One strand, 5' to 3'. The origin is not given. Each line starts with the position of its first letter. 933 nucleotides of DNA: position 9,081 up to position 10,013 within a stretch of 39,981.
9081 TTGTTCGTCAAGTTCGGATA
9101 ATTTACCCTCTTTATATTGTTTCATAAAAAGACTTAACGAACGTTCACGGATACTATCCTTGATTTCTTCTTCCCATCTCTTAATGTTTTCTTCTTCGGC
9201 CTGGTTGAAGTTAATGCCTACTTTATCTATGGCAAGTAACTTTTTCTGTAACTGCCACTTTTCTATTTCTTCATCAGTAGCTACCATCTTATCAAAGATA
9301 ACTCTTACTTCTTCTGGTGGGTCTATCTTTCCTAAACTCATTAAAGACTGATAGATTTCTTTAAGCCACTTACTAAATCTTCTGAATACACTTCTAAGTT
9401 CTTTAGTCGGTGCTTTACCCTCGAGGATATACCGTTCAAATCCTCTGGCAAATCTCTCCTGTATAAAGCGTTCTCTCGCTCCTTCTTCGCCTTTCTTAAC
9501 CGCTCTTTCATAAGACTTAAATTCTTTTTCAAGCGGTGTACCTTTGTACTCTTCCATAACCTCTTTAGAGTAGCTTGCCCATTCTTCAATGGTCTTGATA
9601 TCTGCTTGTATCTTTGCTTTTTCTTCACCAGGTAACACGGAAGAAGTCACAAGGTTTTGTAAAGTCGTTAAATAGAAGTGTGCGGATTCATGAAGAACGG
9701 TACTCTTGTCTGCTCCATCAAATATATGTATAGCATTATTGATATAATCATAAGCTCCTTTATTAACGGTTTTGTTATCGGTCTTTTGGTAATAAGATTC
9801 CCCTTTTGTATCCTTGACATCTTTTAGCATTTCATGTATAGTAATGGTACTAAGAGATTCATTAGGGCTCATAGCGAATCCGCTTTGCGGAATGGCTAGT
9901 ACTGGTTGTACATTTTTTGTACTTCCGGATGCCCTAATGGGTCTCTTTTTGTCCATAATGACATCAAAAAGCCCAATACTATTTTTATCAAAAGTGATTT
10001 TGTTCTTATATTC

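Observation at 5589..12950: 2453-aa giant internal virion protein with a glycine-zipper membrane segment and an HExxH motif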

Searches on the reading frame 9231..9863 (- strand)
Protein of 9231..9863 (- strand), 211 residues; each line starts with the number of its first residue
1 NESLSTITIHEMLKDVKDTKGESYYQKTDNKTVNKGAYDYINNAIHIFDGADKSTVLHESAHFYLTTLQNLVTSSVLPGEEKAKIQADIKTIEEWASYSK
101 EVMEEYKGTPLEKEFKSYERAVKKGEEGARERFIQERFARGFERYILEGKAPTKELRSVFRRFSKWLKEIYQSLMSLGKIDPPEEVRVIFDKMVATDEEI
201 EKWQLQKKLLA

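Call 27: find_homologous_proteins(query=window:9231-9863:-, max_evalue=0.001)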
Query window:9231-9863:- (211 aa): 9 proteins with E <= 0.001 among 204 candidates.
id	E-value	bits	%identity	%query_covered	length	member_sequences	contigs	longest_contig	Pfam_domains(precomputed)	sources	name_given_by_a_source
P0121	1.1e-121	422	97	95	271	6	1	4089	-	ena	-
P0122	3.9e-52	195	52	85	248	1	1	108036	-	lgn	-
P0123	4.5e-47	178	52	84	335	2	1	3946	-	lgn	-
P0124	5.4e-41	158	53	72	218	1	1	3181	-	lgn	-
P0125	2.0e-39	153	49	72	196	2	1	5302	-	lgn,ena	-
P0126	1.5e-29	121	56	54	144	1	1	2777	-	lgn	-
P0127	2.4e-28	117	41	72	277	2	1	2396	-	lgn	-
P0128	1.4e-23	102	68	30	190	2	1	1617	-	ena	-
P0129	4.2e-18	84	58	34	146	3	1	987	-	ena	-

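Call 32: search_protein_representatives(protein=window:9231-9863:-)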
Query: 211 residues. Proteins with E-value up to 0.001 (for the whole library): 8637; up to 1e-10: 3903; up to 1e-30: 47. The best 150 are listed.
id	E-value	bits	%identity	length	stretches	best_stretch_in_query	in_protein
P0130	8.1e-66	237.8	56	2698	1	1-206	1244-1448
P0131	1.6e-65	236.8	52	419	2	1-206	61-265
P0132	1.9e-60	220.3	55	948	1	16-206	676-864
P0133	7.8e-60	218.3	55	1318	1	18-206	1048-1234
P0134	9.1e-55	201.7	49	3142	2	34-209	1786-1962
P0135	4.9e-52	192.8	46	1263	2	22-209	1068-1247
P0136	2.0e-51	190.8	45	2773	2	44-203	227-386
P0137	3.9e-51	189.9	51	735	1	18-210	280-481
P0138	5.0e-51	189.5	52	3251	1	34-211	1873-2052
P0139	6.2e-51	189.2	53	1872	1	23-208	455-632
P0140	6.7e-51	189.1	53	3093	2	34-209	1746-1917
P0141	7.1e-50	185.8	53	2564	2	18-210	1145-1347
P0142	8.5e-50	185.5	51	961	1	25-209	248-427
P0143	2.0e-49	184.3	54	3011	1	19-208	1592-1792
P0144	7.1e-49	182.5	50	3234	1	19-209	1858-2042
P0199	1.3e-25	106.6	42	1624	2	127-208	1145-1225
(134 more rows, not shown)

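Call 37: search_solved_structures(query=A1, max_evalue=10, show_alignments=3)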
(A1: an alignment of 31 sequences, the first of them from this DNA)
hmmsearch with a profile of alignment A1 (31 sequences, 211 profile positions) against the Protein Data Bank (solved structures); distinct sequences matched with E-value up to 10: 7.
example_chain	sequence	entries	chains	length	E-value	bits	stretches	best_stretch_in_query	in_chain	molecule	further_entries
6nvx_A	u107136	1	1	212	0.26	14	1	59-163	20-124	penicillin G acylase, alpha-subunit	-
8brq_A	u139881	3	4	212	0.29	13.8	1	59-163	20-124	Penicillin G acylase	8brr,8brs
8brt_A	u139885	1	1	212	0.29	13.8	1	59-163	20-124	Penicillin G acylase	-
9rqu_AAA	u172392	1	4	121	0.31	13.7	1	69-157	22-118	REM1.1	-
2ypw_A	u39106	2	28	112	0.38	13.5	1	37-100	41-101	TRAO | TRAO PROTEIN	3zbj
1xi4_J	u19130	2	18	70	1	12.1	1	77-139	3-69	Clathrin light chain A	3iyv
4xzc_A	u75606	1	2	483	1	12.1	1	73-124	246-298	Nucleoprotein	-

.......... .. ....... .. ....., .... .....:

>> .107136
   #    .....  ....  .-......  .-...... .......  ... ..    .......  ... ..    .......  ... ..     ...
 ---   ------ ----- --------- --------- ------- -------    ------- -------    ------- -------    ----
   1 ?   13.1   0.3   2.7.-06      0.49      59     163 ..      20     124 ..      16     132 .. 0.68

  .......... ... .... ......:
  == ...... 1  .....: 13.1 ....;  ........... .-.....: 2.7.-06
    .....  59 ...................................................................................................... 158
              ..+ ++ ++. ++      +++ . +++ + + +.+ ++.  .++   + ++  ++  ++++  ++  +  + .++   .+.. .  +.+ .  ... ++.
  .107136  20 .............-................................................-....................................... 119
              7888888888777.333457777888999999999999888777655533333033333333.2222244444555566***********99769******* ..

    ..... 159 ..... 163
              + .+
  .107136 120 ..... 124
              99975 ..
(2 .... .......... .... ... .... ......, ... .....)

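Call 39: search_protein_families(library=pfam, alignment_id=A1, max_evalue=1)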
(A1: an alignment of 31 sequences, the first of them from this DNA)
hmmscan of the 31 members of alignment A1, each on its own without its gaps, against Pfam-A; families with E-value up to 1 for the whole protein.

A. member 1, seq(211 aa): 3 families
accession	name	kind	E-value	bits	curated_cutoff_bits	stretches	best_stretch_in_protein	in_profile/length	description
PF17107.11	SesA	-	0.0079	16.8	26.3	1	65-128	42-106/122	N-terminal domain on NACHT_NTPase and P-loop NTPases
PF20284.3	CTD8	-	0.022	15.4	27.6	1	144-205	38-99/127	C-terminal domain 8 of the ABC-three component (ABC-3C) systems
PF15466.11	DUF4635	-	0.18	11.8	27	1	68-126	63-117/134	Domain of unknown function (DUF4635)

B. families by the number of members that match (of 31 scanned): 49 families (the first 25 are shown)
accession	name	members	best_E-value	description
PF13102.12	Phage_int_SAM_5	2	0.0024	Phage integrase SAM-like domain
PF09693.15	Phage_XkdX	1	0.0011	Phage uncharacterised protein (Phage_XkdX)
PF07308.18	DUF1456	1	0.0022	Protein of unknown function (DUF1456)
PF06810.17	Phage_scaffold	1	0.0073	Phage capsid assembly scaffolding protein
PF17107.11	SesA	1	0.0079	N-terminal domain on NACHT_NTPase and P-loop NTPases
PF10813.13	Herpesvir_UL11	1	0.01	Herpesvirus UL11 homologue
PF21168.2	FkbO_Hyg5-like_N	1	0.014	Chorismatase FkbO/Hyg5-like, N-terminal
PF20284.3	CTD8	1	0.022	C-terminal domain 8 of the ABC-three component (ABC-3C) systems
PF09090.17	MIF4G_like_2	1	0.025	MIF4G like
PF19191.5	HEF_HK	1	0.03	HEF_HK domain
PF00150.24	Cellulase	1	0.03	Cellulase (glycosyl hydrolase family 5)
PF01450.25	KARI_C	1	0.031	Ketol-acid reductoisomerase, C-terminal domain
PF15887.11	Peptidase_Mx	1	0.035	Putative zinc-binding metallo-peptidase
PF20117.4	DUF6507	1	0.036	Family of unknown function (DUF6507)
PF13582.12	Reprolysin_3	1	0.037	Metallo-peptidase family M12B Reprolysin-like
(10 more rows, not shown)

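Call 40: find_homologous_proteins(query=A1, max_evalue=1e-10)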
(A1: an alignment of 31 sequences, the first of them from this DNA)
Query A1 (31 sequences) (211 aa, profile of the alignment): 31 proteins with E <= 1e-10 among 5233 candidates.
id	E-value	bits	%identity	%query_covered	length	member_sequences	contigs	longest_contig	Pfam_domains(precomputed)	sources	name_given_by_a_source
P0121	4.6e-65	237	97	95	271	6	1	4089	-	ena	-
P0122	6.7e-63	230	52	85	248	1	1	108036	-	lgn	-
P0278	4.9e-60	221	46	77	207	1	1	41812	-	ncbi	-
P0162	1.0e-58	216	46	75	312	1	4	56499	-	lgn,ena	-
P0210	2.5e-57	212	36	94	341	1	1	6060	-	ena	-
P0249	8.9e-55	203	38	76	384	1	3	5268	-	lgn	-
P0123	2.1e-54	202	52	84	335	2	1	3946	-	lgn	-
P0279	8.7e-54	200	32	89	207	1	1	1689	-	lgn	-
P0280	1.2e-53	200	39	82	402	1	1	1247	-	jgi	jgi:hypothetical protein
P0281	4.3e-50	188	89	82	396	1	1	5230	PF18819.7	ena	-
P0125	1.2e-48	183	49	72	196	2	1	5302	-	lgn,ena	-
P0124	1.8e-43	167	53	72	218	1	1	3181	-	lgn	-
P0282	4.5e-42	162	33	75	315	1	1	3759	PF18798.7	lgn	-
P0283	2.8e-41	159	37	57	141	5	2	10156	-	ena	-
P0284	3.8e-40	156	33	91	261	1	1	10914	-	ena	-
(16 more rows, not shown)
